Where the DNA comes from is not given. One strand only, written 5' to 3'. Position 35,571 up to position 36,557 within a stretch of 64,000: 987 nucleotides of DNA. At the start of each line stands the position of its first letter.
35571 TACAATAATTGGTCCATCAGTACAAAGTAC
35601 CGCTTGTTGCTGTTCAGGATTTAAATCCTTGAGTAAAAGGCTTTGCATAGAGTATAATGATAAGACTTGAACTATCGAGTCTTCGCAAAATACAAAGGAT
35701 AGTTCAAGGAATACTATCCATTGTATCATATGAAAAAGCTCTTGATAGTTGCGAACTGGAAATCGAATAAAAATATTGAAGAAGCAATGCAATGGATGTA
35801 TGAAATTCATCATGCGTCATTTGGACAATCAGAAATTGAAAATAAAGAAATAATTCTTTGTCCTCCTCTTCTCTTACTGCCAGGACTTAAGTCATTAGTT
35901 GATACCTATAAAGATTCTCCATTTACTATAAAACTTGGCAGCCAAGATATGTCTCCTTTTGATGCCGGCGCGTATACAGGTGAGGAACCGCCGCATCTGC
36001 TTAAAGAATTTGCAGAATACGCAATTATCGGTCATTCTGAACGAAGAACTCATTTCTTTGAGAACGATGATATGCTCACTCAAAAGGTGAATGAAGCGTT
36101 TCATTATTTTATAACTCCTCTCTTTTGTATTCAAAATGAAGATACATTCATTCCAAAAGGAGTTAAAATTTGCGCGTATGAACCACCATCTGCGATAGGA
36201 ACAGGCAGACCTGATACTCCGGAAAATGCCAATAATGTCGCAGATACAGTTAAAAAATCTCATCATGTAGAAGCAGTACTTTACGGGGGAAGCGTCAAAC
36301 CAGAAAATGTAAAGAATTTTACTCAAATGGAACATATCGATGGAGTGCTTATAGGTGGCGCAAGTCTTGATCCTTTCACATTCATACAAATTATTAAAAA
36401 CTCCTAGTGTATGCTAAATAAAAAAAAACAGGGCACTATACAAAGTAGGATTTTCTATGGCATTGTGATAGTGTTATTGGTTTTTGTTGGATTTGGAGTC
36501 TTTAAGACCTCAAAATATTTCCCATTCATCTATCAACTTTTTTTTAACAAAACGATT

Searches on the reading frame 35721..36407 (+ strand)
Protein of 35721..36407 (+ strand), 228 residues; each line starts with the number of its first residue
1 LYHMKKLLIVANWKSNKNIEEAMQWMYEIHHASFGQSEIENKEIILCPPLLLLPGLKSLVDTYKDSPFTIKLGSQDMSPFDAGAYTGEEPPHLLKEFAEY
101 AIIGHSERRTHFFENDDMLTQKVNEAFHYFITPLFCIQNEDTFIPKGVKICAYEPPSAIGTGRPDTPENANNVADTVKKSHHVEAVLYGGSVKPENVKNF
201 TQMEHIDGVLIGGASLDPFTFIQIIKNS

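Call 60: search_protein_families(library=pfam, max_evalue=0.00001, proteins=[window:35721-36407:+])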
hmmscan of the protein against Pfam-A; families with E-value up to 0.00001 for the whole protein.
window:35721-36407:+ (228 aa): 1 family
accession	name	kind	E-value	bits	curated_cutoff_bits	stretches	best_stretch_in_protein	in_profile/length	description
PF00121.24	TIM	-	6.2e-52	177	20.1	2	8-141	2-127/245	Triosephosphate isomerase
